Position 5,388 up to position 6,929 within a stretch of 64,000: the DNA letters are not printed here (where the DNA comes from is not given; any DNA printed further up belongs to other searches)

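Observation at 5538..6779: COG0402-type amidohydrolase translationally coupled between arfA and arfC in the riboflavin operon: candidate for the missing archaeal pathway step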

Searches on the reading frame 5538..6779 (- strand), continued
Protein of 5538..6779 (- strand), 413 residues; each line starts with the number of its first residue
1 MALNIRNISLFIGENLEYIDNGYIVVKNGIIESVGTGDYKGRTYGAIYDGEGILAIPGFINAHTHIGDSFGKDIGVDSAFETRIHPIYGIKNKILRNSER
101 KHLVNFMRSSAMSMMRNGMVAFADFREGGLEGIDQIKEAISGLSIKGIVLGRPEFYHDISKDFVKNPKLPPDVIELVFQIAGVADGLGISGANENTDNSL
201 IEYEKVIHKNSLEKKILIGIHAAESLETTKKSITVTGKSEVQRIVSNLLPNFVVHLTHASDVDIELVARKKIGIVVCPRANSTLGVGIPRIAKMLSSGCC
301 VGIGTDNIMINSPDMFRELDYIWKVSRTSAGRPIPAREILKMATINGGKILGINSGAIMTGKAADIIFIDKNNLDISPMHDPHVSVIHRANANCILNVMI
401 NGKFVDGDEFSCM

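Call 29: find_homologous_proteins(query=A3, max_evalue=1e-30)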
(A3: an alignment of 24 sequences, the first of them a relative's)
Query A3 (24 sequences) (379 aa, profile of the alignment): 2193 proteins with E <= 1e-30 among 8000 candidates; the best 120 are listed.
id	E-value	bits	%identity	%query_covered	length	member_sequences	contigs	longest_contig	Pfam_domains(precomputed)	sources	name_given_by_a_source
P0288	1.9e-145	503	45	99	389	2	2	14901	PF07969.18,PF01979.27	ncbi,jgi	ncbi:MAG: amidohydrolase family protein [Candidatus Helarchaeota archaeon]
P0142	1.2e-144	500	100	100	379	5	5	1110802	PF07969.18,PF01979.27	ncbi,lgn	ncbi:MAG: amidohydrolase family protein [Candidatus Jordarchaeales archaeon]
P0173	3.7e-144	498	42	100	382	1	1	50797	PF07969.18,PF01979.27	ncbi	ncbi:MAG: amidohydrolase family protein [Candidatus Njordarchaeia archaeon]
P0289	1.5e-143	496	45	99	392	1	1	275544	PF07969.18,PF01979.27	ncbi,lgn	-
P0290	3.9e-141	488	41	98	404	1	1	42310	PF07969.18,PF01979.27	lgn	-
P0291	4.4e-141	488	43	99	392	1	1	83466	PF07969.18,PF01979.27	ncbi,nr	ncbi:MAG: amidohydrolase family protein [Candidatus Helarchaeota archaeon]|nr:amidohydrolase family 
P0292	4.7e-141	488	54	99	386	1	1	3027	PF07969.18,PF01979.27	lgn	-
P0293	8.3e-141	487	42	98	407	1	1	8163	PF07969.18,PF01979.27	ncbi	ncbi:MAG: amidohydrolase family protein [Candidatus Bathyarchaeota archaeon]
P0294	1.8e-140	486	54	99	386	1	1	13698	PF07969.18,PF01979.27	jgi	jgi:cytosine/adenosine deaminase-related metal-dependent hydrolase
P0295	2.9e-140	485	54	99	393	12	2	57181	PF07969.18,PF01979.27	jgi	jgi:cytosine/adenosine deaminase-related metal-dependent hydrolase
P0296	3.7e-140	485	46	99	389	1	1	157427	PF07969.18,PF01979.27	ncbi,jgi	ncbi:MAG: amidohydrolase family protein [Candidatus Helarchaeota archaeon]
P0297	4.5e-140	485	53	99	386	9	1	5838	PF07969.18,PF01979.27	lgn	-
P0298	5.3e-140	485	44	99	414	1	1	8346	PF07969.18,PF01979.27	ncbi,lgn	-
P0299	7.0e-140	484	52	99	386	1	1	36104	PF07969.18,PF01979.27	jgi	jgi:cytosine/adenosine deaminase-related metal-dependent hydrolase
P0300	9.1e-140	484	41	87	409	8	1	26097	PF07969.18,PF01979.27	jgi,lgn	jgi:cytosine/adenosine deaminase-related metal-dependent hydrolase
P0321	6.6e-137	474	40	96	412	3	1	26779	PF07969.18,PF01979.27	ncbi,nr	ncbi:MAG: amidohydrolase family protein [Candidatus Methylarchaceae archaeon HK01M]|nr:amidohydrolas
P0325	1.8e-136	473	52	99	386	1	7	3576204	PF07969.18,PF01979.27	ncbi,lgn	ncbi:MAG: amidohydrolase family protein [Candidatus Freyarchaeum deiterrae]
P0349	1.9e-134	466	40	100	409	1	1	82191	PF07969.18,PF01979.27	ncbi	ncbi:MAG: amidohydrolase family protein [Candidatus Bathyarchaeia archaeon]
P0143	6.4e-134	465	36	91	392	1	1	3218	PF07969.18,PF01979.27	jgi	jgi:cytosine/adenosine deaminase-related metal-dependent hydrolase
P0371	1.1e-131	457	34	97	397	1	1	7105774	PF07969.18,PF01979.27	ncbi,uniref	ncbi:amidohydrolase family protein [Paenibacillaceae bacterium WGS1546]|uniref:amidohydrolase family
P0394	3.7e-129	449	42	98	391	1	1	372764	PF07969.18,PF01979.27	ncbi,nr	ncbi:MAG: hypothetical protein EAX96_05105 [Candidatus Lokiarchaeota archaeon]|nr:hypothetical prote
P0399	7.7e-129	448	34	97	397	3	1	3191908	PF07969.18,PF01979.27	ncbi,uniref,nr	ncbi:amidohydrolase family protein [Cohnella massiliensis]|uniref:amidohydrolase family protein n=1 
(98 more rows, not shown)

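Call 30: find_encoding_contigs(protein=P0325, flank=8000, max_places=1)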
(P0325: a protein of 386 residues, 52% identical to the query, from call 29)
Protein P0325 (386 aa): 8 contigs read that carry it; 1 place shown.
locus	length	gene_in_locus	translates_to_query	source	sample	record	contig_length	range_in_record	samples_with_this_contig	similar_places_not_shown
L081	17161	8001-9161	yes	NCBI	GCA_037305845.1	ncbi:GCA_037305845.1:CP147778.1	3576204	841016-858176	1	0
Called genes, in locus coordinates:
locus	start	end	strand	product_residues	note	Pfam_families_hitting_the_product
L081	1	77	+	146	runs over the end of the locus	PF02663:FmdE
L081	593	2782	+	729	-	PF02359:CDC48_N, PF02933:CDC48_2, PF13191:AAA_16, PF00004:AAA, PF05496:RuvB_N, PF17862:AAA_lid_3, PF00004:AAA, PF17862:AAA_lid_3, +20 more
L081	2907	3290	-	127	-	PF03259:Robl_LC7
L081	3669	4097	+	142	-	PF14464:Prok-JAB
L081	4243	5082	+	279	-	PF12797:Fer4_2 (faint), PF12838:Fer4_7, PF13237:Fer4_10 (weak), PF00037:Fer4 (weak), PF13187:Fer4_9 (weak), PF14697:Fer4_21, PF00037:Fer4 (weak)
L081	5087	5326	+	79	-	PF00037:Fer4 (faint), PF12837:Fer4_6 (faint), PF12838:Fer4_7 (weak), PF13187:Fer4_9, PF13484:Fer4_16 (faint)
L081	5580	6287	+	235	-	PF00926:DHBP_synthase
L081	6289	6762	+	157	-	PF00885:DMRL_synthase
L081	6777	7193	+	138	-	PF00885:DMRL_synthase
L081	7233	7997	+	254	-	PF05165:GCH_III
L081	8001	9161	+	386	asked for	PF01979:Amidohydro_1, PF07969:Amidohydro_3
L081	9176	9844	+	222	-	PF01872:RibD_C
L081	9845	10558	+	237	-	PF02633:Creatininase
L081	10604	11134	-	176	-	PF00025:Arf, PF03193:RsgA_GTPase (faint), PF00071:Ras, PF01926:MMR_HSR1 (faint), PF08477:Roc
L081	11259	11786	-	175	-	PF00025:Arf, PF00071:Ras, PF08477:Roc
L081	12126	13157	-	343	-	PF03130:HEAT_PBS (faint), PF13646:HEAT_2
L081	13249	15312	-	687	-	PF24714:TOR1L1_N (faint), PF01602:Adaptin_N (faint), PF12717:Cnd1 (faint), PF13251:DUF4042 (faint), PF13513:HEAT_EZ (faint), PF25786:HEAT_GCN1_C (faint), PF03130:HEAT_PBS (weak), PF13646:HEAT_2, +2 more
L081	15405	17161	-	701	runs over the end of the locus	PF02985:HEAT (faint), PF03130:HEAT_PBS (faint), PF12755:Vac14_Fab1_bd (faint), PF13513:HEAT_EZ (faint), PF23271:HEAT_GCN1 (faint), PF13646:HEAT_2, PF13646:HEAT_2 (weak), PF13646:HEAT_2, +7 more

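Call 31: find_encoding_contigs(protein=P0296, flank=8000, max_places=1)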
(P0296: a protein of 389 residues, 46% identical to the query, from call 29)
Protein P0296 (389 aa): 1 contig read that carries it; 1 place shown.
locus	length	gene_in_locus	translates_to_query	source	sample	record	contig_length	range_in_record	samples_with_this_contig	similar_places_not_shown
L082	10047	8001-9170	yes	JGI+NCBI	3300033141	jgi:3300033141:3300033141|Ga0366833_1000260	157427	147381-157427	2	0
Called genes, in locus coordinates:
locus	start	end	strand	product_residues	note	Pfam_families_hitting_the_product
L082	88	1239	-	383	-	PF04055:Radical_SAM, PF19288:CofH_C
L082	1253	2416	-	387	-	PF04055:Radical_SAM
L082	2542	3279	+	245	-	PF01569:PAP2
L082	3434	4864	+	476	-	PF00156:Pribosyltran (faint)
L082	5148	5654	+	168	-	PF13240:Zn_Ribbon_1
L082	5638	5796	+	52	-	-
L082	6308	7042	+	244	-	PF00926:DHBP_synthase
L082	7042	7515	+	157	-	PF00885:DMRL_synthase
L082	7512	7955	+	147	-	PF00885:DMRL_synthase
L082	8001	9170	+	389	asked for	PF01979:Amidohydro_1, PF07969:Amidohydro_3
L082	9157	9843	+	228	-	PF01872:RibD_C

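Call 32: find_encoding_contigs(protein=P0349, flank=8000, max_places=1)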
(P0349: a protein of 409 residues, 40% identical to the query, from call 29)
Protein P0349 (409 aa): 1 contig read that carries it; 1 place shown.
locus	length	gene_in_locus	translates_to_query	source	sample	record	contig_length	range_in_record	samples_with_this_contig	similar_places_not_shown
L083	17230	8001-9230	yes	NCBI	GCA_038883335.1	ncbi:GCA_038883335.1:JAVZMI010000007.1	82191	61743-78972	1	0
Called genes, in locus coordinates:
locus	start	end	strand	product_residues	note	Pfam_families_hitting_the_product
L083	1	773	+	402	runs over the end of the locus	PF01926:MMR_HSR1, PF08438:YGR210-like_G4, PF02824:TGS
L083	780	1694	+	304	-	PF00389:2-Hacid_dh, PF07991:KARI_N (faint), PF00670:AdoHcyase_NAD (faint), PF02826:2-Hacid_dh_C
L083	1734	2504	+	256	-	PF02358:Trehalose_PPase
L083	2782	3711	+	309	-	PF08271:Zn_Ribbon_TF, PF00382:TFIIB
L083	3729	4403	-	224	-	PF02463:SMC_N (faint), PF00005:ABC_tran, PF13304:AAA_21 (weak)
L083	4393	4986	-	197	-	PF02687:FtsX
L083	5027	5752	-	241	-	PF18822:CdvA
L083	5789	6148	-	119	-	-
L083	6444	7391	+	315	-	PF05362:Lon_C, PF13541:ChlI (weak)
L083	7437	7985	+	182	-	PF22769:DCD, PF00692:dUTPase (weak)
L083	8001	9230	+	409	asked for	PF01979:Amidohydro_1, PF07969:Amidohydro_3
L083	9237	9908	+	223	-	PF01872:RibD_C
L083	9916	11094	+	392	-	PF04055:Radical_SAM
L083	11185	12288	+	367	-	PF04055:Radical_SAM, PF19288:CofH_C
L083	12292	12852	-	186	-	PF01613:Flavin_Reduct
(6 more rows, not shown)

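Call 33: find_encoding_contigs(protein=P0371, flank=8000, max_places=1)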
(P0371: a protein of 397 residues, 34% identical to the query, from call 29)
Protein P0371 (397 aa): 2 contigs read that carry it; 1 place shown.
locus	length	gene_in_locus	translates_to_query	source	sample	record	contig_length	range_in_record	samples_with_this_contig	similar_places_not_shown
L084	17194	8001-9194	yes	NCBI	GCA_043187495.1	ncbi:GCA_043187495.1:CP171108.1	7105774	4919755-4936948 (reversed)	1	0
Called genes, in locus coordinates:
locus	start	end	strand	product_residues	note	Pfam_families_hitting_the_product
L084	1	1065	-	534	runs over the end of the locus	PF07905:PucR, PF13556:HTH_30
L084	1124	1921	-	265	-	PF02633:Creatininase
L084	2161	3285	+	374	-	PF01547:SBP_bac_1, PF13531:SBP_bac_11 (weak), PF13416:SBP_bac_8, PF13343:SBP_bac_6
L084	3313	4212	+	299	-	PF00528:BPD_transp_1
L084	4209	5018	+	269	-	PF00528:BPD_transp_1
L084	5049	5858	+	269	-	PF01048:PNP_UDP_1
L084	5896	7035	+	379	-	PF02463:SMC_N (faint), PF00005:ABC_tran, PF13304:AAA_21 (weak), PF08402:TOBE_2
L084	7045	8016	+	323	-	PF00294:PfkB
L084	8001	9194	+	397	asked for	PF01979:Amidohydro_1, PF07969:Amidohydro_3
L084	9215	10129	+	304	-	PF04227:Indigoidine_A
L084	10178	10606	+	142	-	PF07883:Cupin_2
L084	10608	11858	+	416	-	PF01425:Amidase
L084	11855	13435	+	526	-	PF01019:G_glu_transpept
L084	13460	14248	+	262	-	PF00857:Isochorismatase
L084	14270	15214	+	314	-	PF01557:FAA_hydrolase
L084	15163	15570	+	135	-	PF01242:PTPS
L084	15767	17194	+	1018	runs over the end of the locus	PF00532:Peripla_BP_1, PF13407:Peripla_BP_4, PF13377:Peripla_BP_3, PF00989:PAS (weak), PF08447:PAS_3, PF00990:GGDEF, PF00563:EAL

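Call 42: list_cluster_members(proteins=[P0222, P0154, P0247, P0251, P0234, P0266, P0264, P0209, P0233, P0176])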
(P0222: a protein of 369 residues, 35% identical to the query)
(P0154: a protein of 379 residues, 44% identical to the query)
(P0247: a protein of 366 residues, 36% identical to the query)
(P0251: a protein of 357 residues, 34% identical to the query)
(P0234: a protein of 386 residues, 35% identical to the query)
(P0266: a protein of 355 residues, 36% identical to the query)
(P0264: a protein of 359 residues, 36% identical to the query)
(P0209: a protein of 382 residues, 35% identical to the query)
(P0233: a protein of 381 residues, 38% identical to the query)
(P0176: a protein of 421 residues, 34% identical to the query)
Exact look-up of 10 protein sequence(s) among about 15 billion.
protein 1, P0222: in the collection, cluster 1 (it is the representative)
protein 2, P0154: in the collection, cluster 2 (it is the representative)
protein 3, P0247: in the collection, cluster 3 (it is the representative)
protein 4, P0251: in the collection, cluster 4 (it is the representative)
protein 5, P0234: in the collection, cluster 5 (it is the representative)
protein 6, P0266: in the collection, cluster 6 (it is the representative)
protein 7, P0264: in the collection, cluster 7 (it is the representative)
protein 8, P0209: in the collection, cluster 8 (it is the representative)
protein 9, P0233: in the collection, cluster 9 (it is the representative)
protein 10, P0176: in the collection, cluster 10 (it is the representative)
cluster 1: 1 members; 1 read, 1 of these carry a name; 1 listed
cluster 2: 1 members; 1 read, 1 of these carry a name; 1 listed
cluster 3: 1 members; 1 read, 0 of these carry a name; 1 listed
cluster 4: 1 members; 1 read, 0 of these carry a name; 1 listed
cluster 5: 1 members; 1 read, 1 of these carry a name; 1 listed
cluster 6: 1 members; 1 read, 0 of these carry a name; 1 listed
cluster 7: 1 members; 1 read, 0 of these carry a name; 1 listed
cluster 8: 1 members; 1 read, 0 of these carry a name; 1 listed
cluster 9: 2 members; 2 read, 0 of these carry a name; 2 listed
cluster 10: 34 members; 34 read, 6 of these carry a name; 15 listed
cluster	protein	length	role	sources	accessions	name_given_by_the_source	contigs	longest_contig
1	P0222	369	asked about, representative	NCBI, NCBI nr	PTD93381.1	chlorohydrolase [archaeon SCG-AAA382B04]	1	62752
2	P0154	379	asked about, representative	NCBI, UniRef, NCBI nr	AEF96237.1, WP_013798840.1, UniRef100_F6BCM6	amidohydrolase family protein [Methanotorris igneus] | Amidohydrolase n=1 Tax=Methanotorris igneus (strain DSM 5666 / JCM 11834 / Kol 5) ...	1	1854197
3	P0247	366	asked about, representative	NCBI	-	-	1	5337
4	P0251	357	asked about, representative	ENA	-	-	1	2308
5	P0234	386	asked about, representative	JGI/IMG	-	cytosine/adenosine deaminase-related metal-dependent hydrolase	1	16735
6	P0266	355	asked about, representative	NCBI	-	-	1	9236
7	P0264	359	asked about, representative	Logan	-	-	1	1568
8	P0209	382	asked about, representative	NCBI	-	-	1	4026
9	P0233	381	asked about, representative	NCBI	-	-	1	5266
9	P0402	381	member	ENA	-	-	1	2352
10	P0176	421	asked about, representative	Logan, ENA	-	-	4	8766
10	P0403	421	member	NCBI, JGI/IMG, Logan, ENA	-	cytosine/adenosine deaminase-related metal-dependent hydrolase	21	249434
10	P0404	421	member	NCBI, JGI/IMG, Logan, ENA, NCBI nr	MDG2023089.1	MAG: amidohydrolase family protein [Actinomycetota bacterium] | cytosine/adenosine deaminase-related metal-dependent hydrolase | amidohydrolase family protein [Actinomycetota bacterium]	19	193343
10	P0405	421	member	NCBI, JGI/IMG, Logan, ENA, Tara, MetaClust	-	strand:- start:1442 stop:2707 length:1266 start_codon:yes stop_codon:yes ... | TARA_145_MES_0.22-3_scaffold31071_1_gene24490 COG0402 ""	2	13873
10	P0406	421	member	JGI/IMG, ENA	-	cytosine/adenosine deaminase-related metal-dependent hydrolase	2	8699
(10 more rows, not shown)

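Call 43: find_homologous_proteins(query=P0154, max_evalue=1e-20)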
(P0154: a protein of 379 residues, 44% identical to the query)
Query P0154 (379 aa): 597 proteins with E <= 1e-20 among 8000 candidates; the best 120 are listed.
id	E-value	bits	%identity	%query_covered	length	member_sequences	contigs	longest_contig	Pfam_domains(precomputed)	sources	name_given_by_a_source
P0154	8.0e-249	843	100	100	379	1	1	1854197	PF07969.18,PF01979.27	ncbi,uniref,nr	ncbi:amidohydrolase family protein [Methanotorris igneus]|uniref:Amidohydrolase n=1 Tax=Methanotorri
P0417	2.6e-225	766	89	100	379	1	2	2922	PF07969.18,PF01979.27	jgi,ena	jgi:cytosine/adenosine deaminase-related metal-dependent hydrolase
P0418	3.5e-173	594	72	98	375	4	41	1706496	PF01979.27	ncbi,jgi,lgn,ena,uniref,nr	ncbi:MAG: hypothetical protein PWP15_328 [Methanothermococcus sp.]|jgi:cytosine/adenosine deaminase-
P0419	5.0e-160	551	68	96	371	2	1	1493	PF01979.27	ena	-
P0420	1.1e-158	546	69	98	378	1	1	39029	PF01979.27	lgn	-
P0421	3.9e-158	545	69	98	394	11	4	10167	PF01979.27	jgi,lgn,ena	-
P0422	4.5e-158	544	68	97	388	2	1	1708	PF07969.18,PF01979.27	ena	-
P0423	4.7e-158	544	70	97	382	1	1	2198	PF07969.18,PF01979.27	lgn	-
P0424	1.1e-157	543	67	99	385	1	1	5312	PF01979.27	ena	-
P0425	1.3e-157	543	69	97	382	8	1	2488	PF07969.18,PF01979.27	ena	-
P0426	2.4e-156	539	65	99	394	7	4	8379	PF01979.27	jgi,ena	jgi:cytosine/adenosine deaminase-related metal-dependent hydrolase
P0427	8.7e-155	534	66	98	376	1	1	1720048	PF01979.27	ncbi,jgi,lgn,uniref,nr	ncbi:amidohydrolase [Methanococcus vannielii SB]|jgi:cytosine/adenosine deaminase-related metal-depe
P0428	1.8e-154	533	63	98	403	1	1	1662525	PF01979.27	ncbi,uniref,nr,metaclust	ncbi:amidohydrolase family protein [Methanothermococcus okinawensis]|uniref:Amidohydrolase n=1 Tax=M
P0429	3.8e-154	532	70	93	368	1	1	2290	PF01979.27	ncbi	-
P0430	4.3e-153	528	64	98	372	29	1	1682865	PF01979.27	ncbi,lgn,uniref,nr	ncbi:cytosine/adenosine deaminase-related metal-dependent hydrolase [Methanococcus maripaludis]|unir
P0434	4.5e-151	521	65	96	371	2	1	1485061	PF01979.27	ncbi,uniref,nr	ncbi:amidohydrolase family protein [Methanocaldococcus fervens]|uniref:amidohydrolase family protein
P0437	1.6e-149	516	64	96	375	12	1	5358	PF01979.27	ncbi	ncbi:MAG: amidohydrolase family protein [Methanocaldococcus sp.]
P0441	1.4e-147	510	62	96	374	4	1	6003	PF01979.27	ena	-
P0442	2.3e-146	506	62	96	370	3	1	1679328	PF01979.27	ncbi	ncbi:amidohydrolase family protein [Methanocaldococcus sp. 10A]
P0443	3.2e-146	505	64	96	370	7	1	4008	PF07969.18,PF01979.27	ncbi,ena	-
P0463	6.3e-67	245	38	96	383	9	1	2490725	PF07969.18,PF01979.27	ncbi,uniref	ncbi:amidohydrolase family protein [Methanobacterium sp. SMA-27]|uniref:amidohydrolase family protei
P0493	9.7e-63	231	37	89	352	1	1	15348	PF07969.18,PF01979.27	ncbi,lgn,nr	ncbi:MAG: amidohydrolase family protein [Thermoplasmatales archaeon]|nr:amidohydrolase family protei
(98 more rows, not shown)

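Call 44: list_cluster_members(proteins=[P0434, P0442, P0437, P0443, P0441])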
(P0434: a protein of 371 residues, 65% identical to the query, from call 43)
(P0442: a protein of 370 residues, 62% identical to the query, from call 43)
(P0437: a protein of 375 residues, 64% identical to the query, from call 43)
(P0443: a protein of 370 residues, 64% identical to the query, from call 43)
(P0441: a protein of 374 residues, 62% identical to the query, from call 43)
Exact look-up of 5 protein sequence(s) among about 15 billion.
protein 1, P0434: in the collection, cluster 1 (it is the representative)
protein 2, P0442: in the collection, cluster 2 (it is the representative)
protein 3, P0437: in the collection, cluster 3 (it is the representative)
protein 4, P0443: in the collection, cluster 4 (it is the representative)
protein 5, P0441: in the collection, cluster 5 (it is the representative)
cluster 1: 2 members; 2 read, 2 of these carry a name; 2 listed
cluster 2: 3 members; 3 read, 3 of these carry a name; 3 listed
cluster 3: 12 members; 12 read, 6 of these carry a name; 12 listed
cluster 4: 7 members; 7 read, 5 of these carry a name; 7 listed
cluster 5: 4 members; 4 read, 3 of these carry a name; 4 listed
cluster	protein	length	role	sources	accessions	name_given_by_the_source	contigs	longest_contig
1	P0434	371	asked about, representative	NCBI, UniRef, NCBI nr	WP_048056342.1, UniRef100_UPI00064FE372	amidohydrolase family protein [Methanocaldococcus fervens] | amidohydrolase family protein n=1 Tax=Methanocaldococcus fervens TaxID=83171 ...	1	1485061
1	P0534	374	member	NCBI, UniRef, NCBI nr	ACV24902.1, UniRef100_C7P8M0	amidohydrolase [Methanocaldococcus fervens AG86] | Amidohydrolase n=1 Tax=Methanocaldococcus fervens (strain DSM 4213 / JCM 15782 / AG86) ...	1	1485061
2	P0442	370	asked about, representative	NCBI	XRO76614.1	amidohydrolase family protein [Methanocaldococcus sp. 10A]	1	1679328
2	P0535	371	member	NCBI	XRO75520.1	amidohydrolase family protein [Methanocaldococcus sp. 28A]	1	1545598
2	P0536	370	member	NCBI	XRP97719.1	amidohydrolase family protein [Methanocaldococcus sp. 16A]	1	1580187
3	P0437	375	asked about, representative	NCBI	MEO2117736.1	MAG: amidohydrolase family protein [Methanocaldococcus sp.]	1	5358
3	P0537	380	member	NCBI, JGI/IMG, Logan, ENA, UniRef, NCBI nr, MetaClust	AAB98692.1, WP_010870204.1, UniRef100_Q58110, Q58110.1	atrazine chlorohydrolase isolog [Methanocaldococcus jannaschii DSM 2661] | Uncharacterized protein MJ0699 n=1 Tax=Methanocaldococcus jannaschii (strain ATCC 43067 / ... | amidohydrolase family protein [Methanocaldococcus jannaschii]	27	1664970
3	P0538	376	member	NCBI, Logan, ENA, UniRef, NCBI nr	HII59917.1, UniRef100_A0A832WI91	TPA: amidohydrolase family protein [Methanocaldococcus jannaschii] | Amidohydrolase family protein n=1 Tax=Methanocaldococcus jannaschii TaxID=2190 ... | amidohydrolase family protein [Methanocaldococcus jannaschii]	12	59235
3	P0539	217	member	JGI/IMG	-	cytosine/adenosine deaminase-related metal-dependent hydrolase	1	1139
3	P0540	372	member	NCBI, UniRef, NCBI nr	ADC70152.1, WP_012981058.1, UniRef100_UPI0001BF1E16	amidohydrolase [Methanocaldococcus sp. FS406-22] | amidohydrolase family protein n=1 Tax=Methanocaldococcus sp. (strain FS406-22) ... | amidohydrolase family protein [Methanocaldococcus sp. FS406-22]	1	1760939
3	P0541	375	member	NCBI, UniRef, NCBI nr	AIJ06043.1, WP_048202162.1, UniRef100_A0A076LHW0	amidohydrolase 2 [Methanocaldococcus bathoardescens] | Amidohydrolase 2 n=1 Tax=Methanocaldococcus bathoardescens TaxID=1301915 ... | amidohydrolase family protein [Methanocaldococcus bathoardescens]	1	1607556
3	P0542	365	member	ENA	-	-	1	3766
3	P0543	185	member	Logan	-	-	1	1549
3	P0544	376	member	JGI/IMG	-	-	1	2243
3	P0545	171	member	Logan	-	-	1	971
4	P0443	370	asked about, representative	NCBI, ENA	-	-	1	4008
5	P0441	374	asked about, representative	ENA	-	-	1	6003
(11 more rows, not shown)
